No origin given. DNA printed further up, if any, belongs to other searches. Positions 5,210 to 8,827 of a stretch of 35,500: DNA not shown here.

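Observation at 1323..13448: SusC/SusD locus whose only cargo genes are FG-GAP/ASPIC propellers: no GH/PL/CE and no regulator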

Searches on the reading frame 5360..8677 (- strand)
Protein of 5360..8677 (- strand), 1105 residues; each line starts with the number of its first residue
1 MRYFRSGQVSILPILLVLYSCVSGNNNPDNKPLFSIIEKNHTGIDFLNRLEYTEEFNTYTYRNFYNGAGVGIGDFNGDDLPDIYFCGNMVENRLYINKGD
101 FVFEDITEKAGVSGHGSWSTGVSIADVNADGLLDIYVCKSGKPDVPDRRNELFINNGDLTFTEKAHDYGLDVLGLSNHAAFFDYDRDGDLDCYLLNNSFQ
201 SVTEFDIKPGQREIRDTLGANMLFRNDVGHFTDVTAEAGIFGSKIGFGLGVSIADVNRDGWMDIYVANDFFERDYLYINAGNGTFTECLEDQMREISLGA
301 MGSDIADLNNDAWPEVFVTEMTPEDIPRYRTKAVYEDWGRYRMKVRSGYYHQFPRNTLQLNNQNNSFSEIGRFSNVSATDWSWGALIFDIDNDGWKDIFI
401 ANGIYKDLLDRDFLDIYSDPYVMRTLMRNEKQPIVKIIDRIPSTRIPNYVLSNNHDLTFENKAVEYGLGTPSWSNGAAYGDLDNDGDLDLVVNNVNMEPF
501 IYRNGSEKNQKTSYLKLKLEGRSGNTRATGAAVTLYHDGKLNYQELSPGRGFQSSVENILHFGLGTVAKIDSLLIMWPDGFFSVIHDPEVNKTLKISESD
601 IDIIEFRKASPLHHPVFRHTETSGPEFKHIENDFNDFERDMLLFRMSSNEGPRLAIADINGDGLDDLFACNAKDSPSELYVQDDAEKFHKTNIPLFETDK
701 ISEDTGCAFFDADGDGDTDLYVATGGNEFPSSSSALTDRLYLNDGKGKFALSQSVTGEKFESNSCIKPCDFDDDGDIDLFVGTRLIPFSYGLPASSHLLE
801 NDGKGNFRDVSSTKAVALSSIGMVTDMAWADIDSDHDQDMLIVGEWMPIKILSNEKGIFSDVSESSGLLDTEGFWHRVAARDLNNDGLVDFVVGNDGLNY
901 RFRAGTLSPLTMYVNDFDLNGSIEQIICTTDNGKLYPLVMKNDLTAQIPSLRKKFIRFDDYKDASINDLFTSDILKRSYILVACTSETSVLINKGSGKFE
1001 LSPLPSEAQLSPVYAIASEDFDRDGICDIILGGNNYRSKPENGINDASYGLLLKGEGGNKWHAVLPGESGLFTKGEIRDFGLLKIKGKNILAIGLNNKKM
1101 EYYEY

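Call 3: search_protein_families(library=pfam, proteins=[window:5360-8677:-], max_evalue=0.01)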
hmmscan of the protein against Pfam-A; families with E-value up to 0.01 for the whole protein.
window:5360-8677:- (1105 aa): 3 families
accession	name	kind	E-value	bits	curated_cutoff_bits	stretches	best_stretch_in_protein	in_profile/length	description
PF13517.12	FG-GAP_3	-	3e-75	249.1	26.9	10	255-318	1-61/61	FG-GAP-like repeat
PF07593.17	UnbV_ASPIC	-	5e-20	71.6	23.4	1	528-594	1-67/68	ASPIC and UnbV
PF01839.29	FG-GAP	-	2.4e-17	62.8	22.1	2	874-898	1-25/37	FG-GAP repeat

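Call 5: search_protein_families(library=ncbifam, proteins=[window:5360-8677:-], max_evalue=0.01)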
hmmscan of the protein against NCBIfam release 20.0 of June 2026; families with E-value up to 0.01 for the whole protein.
window:5360-8677:- (1105 aa): 0 families

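Call 7: search_solved_structures(query=window:5360-8677:-, max_evalue=0.01, show_alignments=0)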
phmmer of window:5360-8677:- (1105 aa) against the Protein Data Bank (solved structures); distinct sequences matched with E-value up to 0.01: 2.
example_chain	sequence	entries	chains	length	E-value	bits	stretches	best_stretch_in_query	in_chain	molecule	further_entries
9etn_A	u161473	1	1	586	2e-11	45.7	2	474-597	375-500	Cartilage acidic protein 1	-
7ceb_A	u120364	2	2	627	0.00025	22.2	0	219-332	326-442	Integrin alpha-6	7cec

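Call 10: find_homologous_proteins(query=window:5360-8677:-, max_evalue=1e-10)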
Query window:5360-8677:- (1105 aa): 8000 proteins with E <= 1e-10 among 8000 candidates; the best 120 are listed.
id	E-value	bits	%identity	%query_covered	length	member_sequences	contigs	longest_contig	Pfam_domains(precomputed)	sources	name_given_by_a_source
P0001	0.0e+0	2564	100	100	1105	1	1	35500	PF01839.30,PF13517.13,PF07593.19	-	-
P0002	0.0e+0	2002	77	100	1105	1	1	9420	PF01839.30,PF13517.13,PF07593.19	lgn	-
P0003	0.0e+0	1965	77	98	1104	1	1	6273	PF01839.30,PF13517.13,PF07593.19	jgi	jgi:hypothetical protein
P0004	0.0e+0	1899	74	99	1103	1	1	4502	PF01839.30,PF13517.13,PF07593.19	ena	-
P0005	0.0e+0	1835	72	98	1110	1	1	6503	PF01839.30,PF13517.13,PF07593.19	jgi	-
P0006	0.0e+0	1818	70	100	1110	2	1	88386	PF01839.30,PF13517.13,PF07593.19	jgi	jgi:enediyne biosynthesis protein E4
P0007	0.0e+0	1809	70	100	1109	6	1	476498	PF01839.30,PF13517.13,PF07593.19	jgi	jgi:enediyne biosynthesis protein E4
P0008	0.0e+0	1798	70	100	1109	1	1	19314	PF01839.30,PF13517.13,PF07593.19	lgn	-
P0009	0.0e+0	1795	70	100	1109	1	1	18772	PF01839.30,PF13517.13,PF07593.19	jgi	jgi:enediyne biosynthesis protein E4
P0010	0.0e+0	1793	71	97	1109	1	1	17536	PF01839.30,PF13517.13,PF07593.19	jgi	jgi:enediyne biosynthesis protein E4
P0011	0.0e+0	1762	68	100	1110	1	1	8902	PF01839.30,PF13517.13,PF07593.19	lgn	-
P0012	0.0e+0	1719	67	100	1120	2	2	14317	PF01839.30,PF13517.13,PF07593.19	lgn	-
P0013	0.0e+0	1713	67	97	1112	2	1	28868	PF01839.30,PF13517.13,PF07593.19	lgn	-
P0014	0.0e+0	1709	67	97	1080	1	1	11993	PF01839.30,PF13517.13,PF07593.19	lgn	-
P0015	0.0e+0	1691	66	100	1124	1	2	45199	PF01839.30,PF13517.13,PF07593.19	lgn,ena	-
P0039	0.0e+0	1650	65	100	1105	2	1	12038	PF01839.30,PF13517.13,PF07593.19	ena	-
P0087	0.0e+0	1617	64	99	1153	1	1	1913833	PF01839.30,PF13517.13,PF07593.19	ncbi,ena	-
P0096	0.0e+0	1610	63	99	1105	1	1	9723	PF01839.30,PF13517.13,PF07593.19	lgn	-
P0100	0.0e+0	1608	64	97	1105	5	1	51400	PF01839.30,PF13517.13,PF07593.19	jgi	jgi:hypothetical protein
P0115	0.0e+0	1599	63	99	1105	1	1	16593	PF01839.30,PF13517.13,PF07593.19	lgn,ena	-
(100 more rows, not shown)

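Call 12: find_encoding_contigs(protein=P0007, flank=10000, max_places=2)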
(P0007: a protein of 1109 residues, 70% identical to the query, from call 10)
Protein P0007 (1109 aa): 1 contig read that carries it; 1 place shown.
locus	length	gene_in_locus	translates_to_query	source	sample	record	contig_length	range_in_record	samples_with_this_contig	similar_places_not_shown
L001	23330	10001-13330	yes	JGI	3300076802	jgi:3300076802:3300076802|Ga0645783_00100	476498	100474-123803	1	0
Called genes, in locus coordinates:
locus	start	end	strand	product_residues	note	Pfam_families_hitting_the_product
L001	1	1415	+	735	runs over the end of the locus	PF07715:Plug, PF00593:TonB_dep_Rec_b-barrel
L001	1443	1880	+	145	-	PF15418:DUF4625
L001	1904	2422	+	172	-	PF15418:DUF4625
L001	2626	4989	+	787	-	PF12704:MacB_PCD, PF02687:FtsX, PF12704:MacB_PCD, PF02687:FtsX (weak)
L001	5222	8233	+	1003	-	PF13620:CarboxypepD_reg, PF13715:CarbopepD_reg_2, PF07715:Plug, PF00593:TonB_dep_Rec_b-barrel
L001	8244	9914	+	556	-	PF14322:SusD-like_3, PF12771:SusD-like_2, PF07980:SusD_RagB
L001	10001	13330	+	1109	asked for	PF01839:FG-GAP (faint), PF13517:FG-GAP_3, PF07593:UnbV_ASPIC, PF13517:FG-GAP_3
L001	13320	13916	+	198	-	-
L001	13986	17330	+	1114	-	PF01839:FG-GAP (faint), PF13517:FG-GAP_3, PF07593:UnbV_ASPIC, PF13517:FG-GAP_3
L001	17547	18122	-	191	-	PF14059:DUF4251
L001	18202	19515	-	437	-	PF13428:TPR_14 (faint), PF13174:TPR_6 (faint), PF13176:TPR_7 (faint), PF13371:TPR_9 (faint), PF13414:TPR_11 (faint), PF13432:TPR_16 (faint), PF14559:TPR_19 (faint), PF00515:TPR_1 (faint), +5 more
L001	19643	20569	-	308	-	PF20434:BD-FAE, PF07859:Abhydrolase_3, PF00326:Peptidase_S9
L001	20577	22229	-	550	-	PF12831:FAD_oxidored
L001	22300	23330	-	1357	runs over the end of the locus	PF25788:Ig_Rha78A_N, PF05592:Bac_rhamnosid (faint), PF17389:Bac_rhamnosid6H, PF17390:Bac_rhamnosid_C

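Call 13: find_encoding_contigs(protein=P0087, flank=10000, max_places=2)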
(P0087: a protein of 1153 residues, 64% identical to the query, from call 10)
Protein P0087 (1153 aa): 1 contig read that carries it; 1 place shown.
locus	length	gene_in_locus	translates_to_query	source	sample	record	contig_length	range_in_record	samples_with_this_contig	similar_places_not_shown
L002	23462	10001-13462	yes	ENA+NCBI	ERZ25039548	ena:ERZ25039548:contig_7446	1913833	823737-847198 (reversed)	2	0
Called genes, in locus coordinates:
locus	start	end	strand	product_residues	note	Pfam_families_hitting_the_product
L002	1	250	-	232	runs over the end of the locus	PF06439:3keto-disac_hyd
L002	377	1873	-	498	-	PF01408:GFO_IDH_MocA, PF22725:GFO_IDH_MocA_C3 (faint), PF19051:GFO_IDH_MocA_C2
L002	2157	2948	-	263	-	PF06439:3keto-disac_hyd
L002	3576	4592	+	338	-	PF00356:LacI, PF01381:HTH_3 (faint), PF00532:Peripla_BP_1, PF13407:Peripla_BP_4, PF13377:Peripla_BP_3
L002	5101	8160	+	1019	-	PF13620:CarboxypepD_reg, PF13715:CarbopepD_reg_2, PF07715:Plug, PF00593:TonB_dep_Rec_b-barrel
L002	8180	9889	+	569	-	PF14322:SusD-like_3, PF12771:SusD-like_2 (weak), PF07980:SusD_RagB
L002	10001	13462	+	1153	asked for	PF01839:FG-GAP (faint), PF13517:FG-GAP_3, PF07593:UnbV_ASPIC, PF13517:FG-GAP_3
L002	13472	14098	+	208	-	-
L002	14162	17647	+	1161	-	PF01839:FG-GAP (faint), PF13517:FG-GAP_3, PF07593:UnbV_ASPIC, PF13517:FG-GAP_3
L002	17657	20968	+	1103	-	PF01839:FG-GAP (faint), PF13517:FG-GAP_3, PF07593:UnbV_ASPIC, PF13517:FG-GAP_3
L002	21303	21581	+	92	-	PF07715:Plug (weak)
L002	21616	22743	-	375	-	PF25270:Khk, PF00294:PfkB (weak)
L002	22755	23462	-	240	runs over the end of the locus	PF01182:Glucosamine_iso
